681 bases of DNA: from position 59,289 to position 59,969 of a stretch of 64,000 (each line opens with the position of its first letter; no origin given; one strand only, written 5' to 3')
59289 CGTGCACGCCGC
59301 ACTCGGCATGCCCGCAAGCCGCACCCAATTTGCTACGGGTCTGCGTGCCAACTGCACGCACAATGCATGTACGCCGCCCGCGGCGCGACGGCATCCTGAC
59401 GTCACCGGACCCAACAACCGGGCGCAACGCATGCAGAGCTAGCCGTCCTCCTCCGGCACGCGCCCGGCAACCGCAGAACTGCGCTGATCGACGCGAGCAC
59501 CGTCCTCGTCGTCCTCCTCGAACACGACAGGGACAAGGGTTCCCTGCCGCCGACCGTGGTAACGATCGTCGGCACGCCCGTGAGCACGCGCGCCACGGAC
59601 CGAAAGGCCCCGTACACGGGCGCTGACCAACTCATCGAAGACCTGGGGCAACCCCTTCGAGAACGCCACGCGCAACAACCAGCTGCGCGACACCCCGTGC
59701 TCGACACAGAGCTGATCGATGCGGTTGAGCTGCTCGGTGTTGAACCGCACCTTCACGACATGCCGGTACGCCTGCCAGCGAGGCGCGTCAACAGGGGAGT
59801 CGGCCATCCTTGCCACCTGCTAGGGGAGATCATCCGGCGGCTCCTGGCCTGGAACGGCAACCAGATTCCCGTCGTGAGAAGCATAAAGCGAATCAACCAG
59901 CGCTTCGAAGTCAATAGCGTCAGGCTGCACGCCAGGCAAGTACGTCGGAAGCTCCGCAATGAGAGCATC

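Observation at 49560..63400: Family of long, strongly T-depleted (A+C-rich) non-coding segments in one strand orientation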

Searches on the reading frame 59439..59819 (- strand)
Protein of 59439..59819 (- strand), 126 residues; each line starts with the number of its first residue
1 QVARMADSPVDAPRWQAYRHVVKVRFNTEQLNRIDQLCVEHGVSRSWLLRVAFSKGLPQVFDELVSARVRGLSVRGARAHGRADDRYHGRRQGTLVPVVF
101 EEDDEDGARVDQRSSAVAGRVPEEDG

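Call 14: search_protein_families(library=pfam, proteins=[window:59439-59819:-], max_evalue=0.01)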
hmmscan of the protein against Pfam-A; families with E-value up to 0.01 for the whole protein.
window:59439-59819:- (126 aa): 1 family
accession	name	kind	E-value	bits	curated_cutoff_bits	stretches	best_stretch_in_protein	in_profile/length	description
PF01402.27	RHH_1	-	0.00033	20.9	20.5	1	27-55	7-35/39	Ribbon-helix-helix protein, copG family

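Call 18: find_encoding_contigs(protein=window:59439-59816:-, flank=10000, max_places=10)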
Protein window:59439-59816:- (125 aa): no gene with exactly this product is on record in the collection.

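Call 39: find_encoding_contigs(protein=window:59439-59807:-, flank=10000, max_places=10)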
Protein window:59439-59807:- (122 aa): 1 contig read that carries it; 1 place shown.
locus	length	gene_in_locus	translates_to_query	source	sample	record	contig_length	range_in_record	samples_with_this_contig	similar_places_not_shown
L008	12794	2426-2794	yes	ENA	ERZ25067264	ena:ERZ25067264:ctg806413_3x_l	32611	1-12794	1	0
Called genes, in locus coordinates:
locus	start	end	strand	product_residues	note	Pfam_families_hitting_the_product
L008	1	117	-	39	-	?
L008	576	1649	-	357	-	PF12760:Zn_ribbon_IS1595, PF12762:DDE_Tnp_IS1595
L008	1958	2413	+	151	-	-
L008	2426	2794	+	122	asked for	-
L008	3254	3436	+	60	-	-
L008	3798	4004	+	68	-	-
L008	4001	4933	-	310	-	-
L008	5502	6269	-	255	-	-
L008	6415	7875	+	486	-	PF01609:DDE_Tnp_1 (weak), PF02281:Dimer_Tnp_Tn5 (weak)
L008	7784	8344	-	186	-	-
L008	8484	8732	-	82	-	-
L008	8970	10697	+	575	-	PF27155:Y4rL_C (weak), PF00665:rve (weak), PF22483:Mu-transpos_C_2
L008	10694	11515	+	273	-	PF01695:IstB_IS21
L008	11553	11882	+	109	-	-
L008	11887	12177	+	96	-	-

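Call 48: find_related_loci(query=A4, collection=genome_contigs, flank=10000)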
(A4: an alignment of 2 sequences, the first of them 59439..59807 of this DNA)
Query A4 (122 aa) in genome_contigs; peptide patterns used: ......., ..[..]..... (x = any residue, [..] = any of these).
600 stretches matched a pattern, but none encodes a relative of the query by tblastn (E <= 1e-3).

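Call 49: find_homologous_proteins(query=window:59439-59807:-, max_evalue=0.001)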
Query window:59439-59807:- (122 aa): 9 proteins with E <= 0.001 among 52 candidates.
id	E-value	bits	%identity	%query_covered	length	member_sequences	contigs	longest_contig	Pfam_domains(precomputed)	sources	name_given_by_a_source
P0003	1.2e-70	253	96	100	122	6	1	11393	-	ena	-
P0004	1.4e-57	211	79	100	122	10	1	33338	PF01402.28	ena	-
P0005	2.3e-57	210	80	100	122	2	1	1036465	-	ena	-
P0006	9.8e-54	198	76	100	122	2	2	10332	PF01402.28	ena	-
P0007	1.6e-52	195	75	100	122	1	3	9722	PF01402.28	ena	-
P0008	9.1e-38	147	78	74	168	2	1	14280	-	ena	-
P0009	4.5e-35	138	68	81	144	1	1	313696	-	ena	-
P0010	1.0e-34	137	61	93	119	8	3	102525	PF01402.28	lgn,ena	-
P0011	1.8e-29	120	75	68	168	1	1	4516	PF01402.28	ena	-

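Call 50: find_encoding_contigs(protein=P0005, flank=10000, max_places=4)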
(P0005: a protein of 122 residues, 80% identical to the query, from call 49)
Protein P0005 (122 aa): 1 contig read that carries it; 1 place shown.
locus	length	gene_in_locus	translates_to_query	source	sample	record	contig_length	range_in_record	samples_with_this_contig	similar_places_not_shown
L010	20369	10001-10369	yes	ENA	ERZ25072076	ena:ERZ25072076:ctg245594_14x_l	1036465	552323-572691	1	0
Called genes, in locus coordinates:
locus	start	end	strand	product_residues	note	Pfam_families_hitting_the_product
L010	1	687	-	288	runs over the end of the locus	-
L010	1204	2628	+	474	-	-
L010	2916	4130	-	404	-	PF07592:DDE_Tnp_ISAZ013, PF13592:HTH_33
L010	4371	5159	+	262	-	-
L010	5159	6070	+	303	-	PF07592:DDE_Tnp_ISAZ013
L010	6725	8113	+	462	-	PF01609:DDE_Tnp_1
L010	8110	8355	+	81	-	PF13619:KTSC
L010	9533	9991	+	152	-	-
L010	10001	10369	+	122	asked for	-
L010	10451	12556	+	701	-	-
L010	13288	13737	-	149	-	PF22513:FitA-like_RHH (weak)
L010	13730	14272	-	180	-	-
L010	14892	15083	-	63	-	-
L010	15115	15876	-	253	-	-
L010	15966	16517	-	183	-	PF02661:Fic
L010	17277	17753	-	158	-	-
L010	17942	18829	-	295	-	PF01909:NTP_transf_2 (weak)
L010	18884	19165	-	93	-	-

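Call 51: find_encoding_contigs(protein=P0004, flank=10000, max_places=4)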
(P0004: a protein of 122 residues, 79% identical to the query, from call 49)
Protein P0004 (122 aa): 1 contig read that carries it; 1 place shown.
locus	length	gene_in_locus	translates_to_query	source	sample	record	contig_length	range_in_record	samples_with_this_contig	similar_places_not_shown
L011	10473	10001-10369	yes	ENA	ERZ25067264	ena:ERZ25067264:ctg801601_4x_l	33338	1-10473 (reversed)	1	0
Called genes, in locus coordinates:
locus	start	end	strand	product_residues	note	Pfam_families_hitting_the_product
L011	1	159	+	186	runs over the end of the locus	-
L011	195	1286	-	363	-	PF01464:SLT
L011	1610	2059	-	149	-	PF00589:Phage_integrase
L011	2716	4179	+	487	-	PF12307:DUF3631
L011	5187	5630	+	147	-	PF13328:HD_4 (weak)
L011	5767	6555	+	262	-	-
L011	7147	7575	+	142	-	-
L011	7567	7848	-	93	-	-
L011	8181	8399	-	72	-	-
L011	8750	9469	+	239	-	-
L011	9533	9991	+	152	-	-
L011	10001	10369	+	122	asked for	PF01402:RHH_1 (weak)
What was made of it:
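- L011 carries SLT, integrase and DUF3631 genes upstream of the RHH pair (call 51).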

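Call 52: find_encoding_contigs(protein=P0010, flank=10000, max_places=4)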
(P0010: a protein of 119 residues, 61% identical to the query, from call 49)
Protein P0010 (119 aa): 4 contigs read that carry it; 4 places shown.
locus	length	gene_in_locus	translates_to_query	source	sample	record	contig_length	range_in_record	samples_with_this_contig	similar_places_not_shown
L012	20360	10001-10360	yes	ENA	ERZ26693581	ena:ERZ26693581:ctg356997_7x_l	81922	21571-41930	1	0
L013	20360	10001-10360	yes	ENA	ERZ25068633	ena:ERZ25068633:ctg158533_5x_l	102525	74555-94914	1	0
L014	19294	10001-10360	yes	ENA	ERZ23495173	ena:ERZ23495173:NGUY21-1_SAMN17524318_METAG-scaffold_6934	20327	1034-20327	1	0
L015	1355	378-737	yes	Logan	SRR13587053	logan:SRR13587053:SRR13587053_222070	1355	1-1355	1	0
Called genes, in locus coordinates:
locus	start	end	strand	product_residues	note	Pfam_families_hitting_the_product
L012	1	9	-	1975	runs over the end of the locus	-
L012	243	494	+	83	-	-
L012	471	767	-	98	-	-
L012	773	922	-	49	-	-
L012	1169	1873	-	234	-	-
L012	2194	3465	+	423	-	-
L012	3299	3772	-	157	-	-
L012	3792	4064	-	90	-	-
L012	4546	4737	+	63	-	-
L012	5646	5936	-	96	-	-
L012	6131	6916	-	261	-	PF01695:IstB_IS21, PF00308:Bac_DnaA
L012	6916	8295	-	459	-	PF22483:Mu-transpos_C_2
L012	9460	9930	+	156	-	-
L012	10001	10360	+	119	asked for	PF01402:RHH_1 (weak)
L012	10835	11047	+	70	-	-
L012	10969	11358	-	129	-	-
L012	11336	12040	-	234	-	PF01656:CbiA, PF10609:ParA (faint), PF13614:AAA_31 (faint)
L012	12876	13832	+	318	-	-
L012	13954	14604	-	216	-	-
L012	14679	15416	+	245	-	PF02321:OEP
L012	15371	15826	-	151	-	-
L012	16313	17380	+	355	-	-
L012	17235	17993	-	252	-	-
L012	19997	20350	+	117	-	-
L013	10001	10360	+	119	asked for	PF01402:RHH_1 (weak)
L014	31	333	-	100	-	-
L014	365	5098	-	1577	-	PF03160:Calx-beta, PF12733:Cadherin-like, PF03160:Calx-beta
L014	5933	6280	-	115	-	-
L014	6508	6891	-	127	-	-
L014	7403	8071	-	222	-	PF03167:UDG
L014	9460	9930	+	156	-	-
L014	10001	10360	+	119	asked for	PF01402:RHH_1 (weak)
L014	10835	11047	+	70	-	-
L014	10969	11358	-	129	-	-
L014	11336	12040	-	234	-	PF01656:CbiA, PF10609:ParA (faint), PF13614:AAA_31 (faint)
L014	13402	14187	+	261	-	PF01402:RHH_1 (faint)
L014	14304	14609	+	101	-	-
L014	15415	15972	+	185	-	PF05685:Uma2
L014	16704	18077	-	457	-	PF01078:Mg_chelatase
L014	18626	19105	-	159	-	-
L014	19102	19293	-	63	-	?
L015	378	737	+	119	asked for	PF01402:RHH_1 (weak)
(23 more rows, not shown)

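Call 53: find_encoding_contigs(protein=P0009, flank=10000, max_places=4)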
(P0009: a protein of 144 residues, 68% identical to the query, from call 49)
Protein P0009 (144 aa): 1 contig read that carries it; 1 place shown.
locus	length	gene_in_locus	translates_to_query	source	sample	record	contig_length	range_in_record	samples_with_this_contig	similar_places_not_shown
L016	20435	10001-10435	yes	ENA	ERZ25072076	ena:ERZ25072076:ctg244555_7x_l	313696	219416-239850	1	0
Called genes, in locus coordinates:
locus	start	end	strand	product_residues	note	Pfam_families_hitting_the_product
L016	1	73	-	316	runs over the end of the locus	-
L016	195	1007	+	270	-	-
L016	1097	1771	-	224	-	PF03167:UDG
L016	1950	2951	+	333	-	PF01385:OrfB_IS605, PF07282:Cas12f1-like_TNB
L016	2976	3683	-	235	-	-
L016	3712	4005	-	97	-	-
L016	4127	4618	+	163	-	-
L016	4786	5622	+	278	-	-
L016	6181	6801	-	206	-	-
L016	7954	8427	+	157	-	-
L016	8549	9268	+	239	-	-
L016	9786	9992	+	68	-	-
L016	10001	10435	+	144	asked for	-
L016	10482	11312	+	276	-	-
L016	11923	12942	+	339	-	-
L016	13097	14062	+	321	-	-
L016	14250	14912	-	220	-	-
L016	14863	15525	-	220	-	-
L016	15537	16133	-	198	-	-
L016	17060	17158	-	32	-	-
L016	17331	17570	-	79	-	-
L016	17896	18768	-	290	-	-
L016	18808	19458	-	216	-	-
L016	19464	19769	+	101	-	-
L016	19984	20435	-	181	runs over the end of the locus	PF07592:DDE_Tnp_ISAZ013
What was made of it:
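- UDG genes lie inside the skewed domain in L014 and L016 (calls 52, 53). UDG genes lie nearby in two relatives (calls 52, 53).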

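Call 59: find_related_loci(query=A7, collection=genome_contigs, flank=10000)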
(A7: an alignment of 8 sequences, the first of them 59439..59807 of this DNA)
Query A7 (122 aa) in genome_contigs; peptide patterns used: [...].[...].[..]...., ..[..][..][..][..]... (x = any residue, [..] = any of these).
79 stretches matched a pattern, but none encodes a relative of the query by tblastn (E <= 1e-3).

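Call 60: find_related_loci(query=A7, collection=metagenome_contigs, flank=10000)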
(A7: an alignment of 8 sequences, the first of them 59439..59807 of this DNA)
Query A7 (122 aa) in metagenome_contigs; peptide patterns used: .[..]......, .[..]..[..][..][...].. (x = any residue, [..] = any of these).
130 stretches matched a pattern, but none encodes a relative of the query by tblastn (E <= 1e-3).

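Call 67: search_protein_families(library=pfam, proteins=[L010:13730-14272:-, L010:13288-13737:-], max_evalue=1)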
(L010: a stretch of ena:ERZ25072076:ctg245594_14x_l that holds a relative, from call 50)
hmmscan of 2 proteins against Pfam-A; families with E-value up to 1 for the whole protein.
L010:13730-14272:- (180 aa): 0 families

L010:13288-13737:- (149 aa): 6 families
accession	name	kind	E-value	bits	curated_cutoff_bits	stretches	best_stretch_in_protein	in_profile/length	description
PF22513.2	FitA-like_RHH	-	1.1e-06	28.9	27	1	97-132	2-38/39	Antitoxin FitA-like, ribbon-helix-helix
PF01402.27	RHH_1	-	0.00098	19.4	20.5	1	98-133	2-37/39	Ribbon-helix-helix protein, copG family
PF02993.19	MCPVI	-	0.03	14.6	28.4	1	24-111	125-217/225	Minor capsid protein VI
PF07878.17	RHH_5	-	0.085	13.1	26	1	98-137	4-43/43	CopG-like RHH_1 or ribbon-helix-helix domain, RHH_5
PF19807.5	DUF6290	-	0.17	12.6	27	1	98-136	4-42/72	Family of unknown function (DUF6290)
PF05534.18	HicB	-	0.72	10.3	21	1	97-121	19-43/51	HicB family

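Call 86: find_related_loci(query=A7, collection=viral_contigs, flank=10000)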
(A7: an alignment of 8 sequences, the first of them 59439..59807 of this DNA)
Query A7 (122 aa) in viral_contigs; peptide patterns used: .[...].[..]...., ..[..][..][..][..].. (x = any residue, [..] = any of these).
39 stretches matched a pattern, but none encodes a relative of the query by tblastn (E <= 1e-3).
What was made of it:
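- Tried and rejected: RHH122 profile scans of GTDB species genomes (twice), JGI metagenomes and IMG/VR (calls 48, 59, 60, 86).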

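Call 91: find_encoding_contigs(protein=P0003, flank=10000, max_places=4)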
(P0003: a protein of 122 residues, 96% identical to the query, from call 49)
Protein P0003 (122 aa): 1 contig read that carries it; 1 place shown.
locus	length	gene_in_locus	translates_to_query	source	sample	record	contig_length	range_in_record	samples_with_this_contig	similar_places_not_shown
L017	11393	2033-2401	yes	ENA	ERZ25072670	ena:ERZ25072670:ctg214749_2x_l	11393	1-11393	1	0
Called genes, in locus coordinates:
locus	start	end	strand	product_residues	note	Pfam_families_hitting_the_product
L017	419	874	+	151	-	-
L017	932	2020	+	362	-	PF01527:HTH_Tnp_1 (faint), PF13384:HTH_23, PF13518:HTH_28, PF13551:HTH_29, PF13565:HTH_32, PF13358:DDE_3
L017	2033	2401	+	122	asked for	-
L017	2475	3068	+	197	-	-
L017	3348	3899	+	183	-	-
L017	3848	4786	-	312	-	-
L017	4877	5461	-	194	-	-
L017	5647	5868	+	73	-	-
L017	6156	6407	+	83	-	-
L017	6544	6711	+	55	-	-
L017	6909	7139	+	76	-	-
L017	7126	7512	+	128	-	-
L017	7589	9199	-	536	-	-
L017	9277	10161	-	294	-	-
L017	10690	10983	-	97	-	PF13333:rve_2, PF13683:rve_3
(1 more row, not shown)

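Call 95: predict_structure(alignment_id=A7)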
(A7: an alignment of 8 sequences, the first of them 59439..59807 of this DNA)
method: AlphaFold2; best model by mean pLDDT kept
length: 122 residues; sequences in the alignment: 8
mean_pLDDT: 50.4   pTM: 0.33
mean pLDDT of the five models: 50.4, 49.1, 47.8, 44.2, 42.6
residues with pLDDT >= 90: 0; 70-90: 22; 50-70: 26; < 50: 74
segments of 3 or more residues with pLDDT < 50: 1-19, 68-122
pLDDT, mean of each block of 10 residues (from residue 1): 44 41 73 76 70 65 54 40 39 38 36 33 31
secondary structure, 60 per line:
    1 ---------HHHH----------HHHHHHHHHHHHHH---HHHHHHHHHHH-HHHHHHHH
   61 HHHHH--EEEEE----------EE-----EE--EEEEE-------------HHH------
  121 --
elements in order: H10-13 H24-37 H41-51 H53-65 E68-72 E94-98
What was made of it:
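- RHH122 could not be modelled usefully (pLDDT 50, call 95).
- Tried and rejected: AlphaFold of RHH122 gave pLDDT 50, so no fold search was run (call 95).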

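Call 100: find_encoding_contigs(protein=P0007, flank=10000, max_places=4)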
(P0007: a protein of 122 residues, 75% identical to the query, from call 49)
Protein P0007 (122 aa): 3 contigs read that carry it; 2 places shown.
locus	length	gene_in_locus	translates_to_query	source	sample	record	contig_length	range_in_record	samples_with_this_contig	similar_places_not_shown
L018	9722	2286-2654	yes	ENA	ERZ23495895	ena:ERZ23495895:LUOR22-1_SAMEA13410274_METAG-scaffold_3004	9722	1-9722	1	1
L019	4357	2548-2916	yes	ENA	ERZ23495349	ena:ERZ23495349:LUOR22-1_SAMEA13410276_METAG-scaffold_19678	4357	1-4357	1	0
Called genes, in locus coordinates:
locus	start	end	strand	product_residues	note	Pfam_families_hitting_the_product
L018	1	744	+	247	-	?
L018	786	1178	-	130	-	-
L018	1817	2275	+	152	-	-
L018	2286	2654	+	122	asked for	PF01402:RHH_1 (weak)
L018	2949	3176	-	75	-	-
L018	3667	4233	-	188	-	-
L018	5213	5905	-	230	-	-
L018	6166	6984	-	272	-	-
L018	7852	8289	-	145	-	PF22513:FitA-like_RHH (weak)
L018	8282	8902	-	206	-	PF01656:CbiA, PF10609:ParA (faint), PF13614:AAA_31 (faint)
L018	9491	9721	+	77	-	?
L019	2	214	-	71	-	?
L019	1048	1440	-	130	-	-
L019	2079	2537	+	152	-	-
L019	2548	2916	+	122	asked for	PF01402:RHH_1 (weak)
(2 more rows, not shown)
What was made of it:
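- On Type Ib partition locus (ParA + RHH centromere-binding protein + centromere repeats): Relatives have a FitA-like RHH next to ParA (calls 67, 100).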

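Call 107: search_protein_families(library=phrogs, proteins=[window:59439-59807:-, L018:3667-4233:-, L018:6166-6984:-, L010:15115-15876:-], max_evalue=0.001)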
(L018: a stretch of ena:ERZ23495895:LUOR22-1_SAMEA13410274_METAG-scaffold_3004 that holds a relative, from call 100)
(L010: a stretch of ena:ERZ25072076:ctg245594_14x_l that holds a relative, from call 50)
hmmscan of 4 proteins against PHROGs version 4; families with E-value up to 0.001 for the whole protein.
window:59439-59807:- (122 aa): 0 families

L018:3667-4233:- (188 aa): 0 families

L018:6166-6984:- (272 aa): 1 family
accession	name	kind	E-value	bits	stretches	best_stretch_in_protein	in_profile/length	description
phrog_54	-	other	0.00095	20.4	0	211-258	28-73/75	DksA-like zinc-finger protein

L010:15115-15876:- (253 aa): 0 families

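Call 108: search_protein_families(library=ncbifam, proteins=[window:59439-59807:-, L018:3667-4233:-, L018:6166-6984:-, L018:8282-8902:-, L018:7852-8289:-], max_evalue=0.001)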
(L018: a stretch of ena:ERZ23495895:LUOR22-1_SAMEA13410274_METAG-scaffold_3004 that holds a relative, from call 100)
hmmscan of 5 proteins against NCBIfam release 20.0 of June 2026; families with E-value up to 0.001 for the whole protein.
window:59439-59807:- (122 aa): 0 families

L018:3667-4233:- (188 aa): 0 families

L018:6166-6984:- (272 aa): 0 families

L018:8282-8902:- (206 aa): 5 families
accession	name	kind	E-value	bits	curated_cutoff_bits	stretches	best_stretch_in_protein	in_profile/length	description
NF041546.1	ParA_partition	equivalog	2.8e-35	121.7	180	1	3-199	1-202/203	ParA family partition ATPase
TIGR03371.1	cellulose_yhjQ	equivalog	7.4e-11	42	157.85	1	71-204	108-244/246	cellulose biosynthesis protein BcsQ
TIGR01969.1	minD_arch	subfamily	7.2e-06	25.4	201.75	0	74-197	104-226/251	cell division ATPase MinD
NF041136.1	MrpORP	equivalog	7.4e-06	25.5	450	1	4-39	8-43/365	iron-sulfur cluster carrier protein MrpORP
TIGR03815.1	CpaE_hom_Actino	equivalog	8.3e-05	21.9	154.45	1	3-42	113-152/340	septum site-determining protein Ssd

L018:7852-8289:- (145 aa): 0 families
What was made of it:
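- On Type Ib partition locus (ParA + RHH centromere-binding protein + centromere repeats): ParA is present in relatives: L018 8282-8902 matches NF041546 at E 3e-35 (calls 100, 108), and L012-L014 also carry one (call 52).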
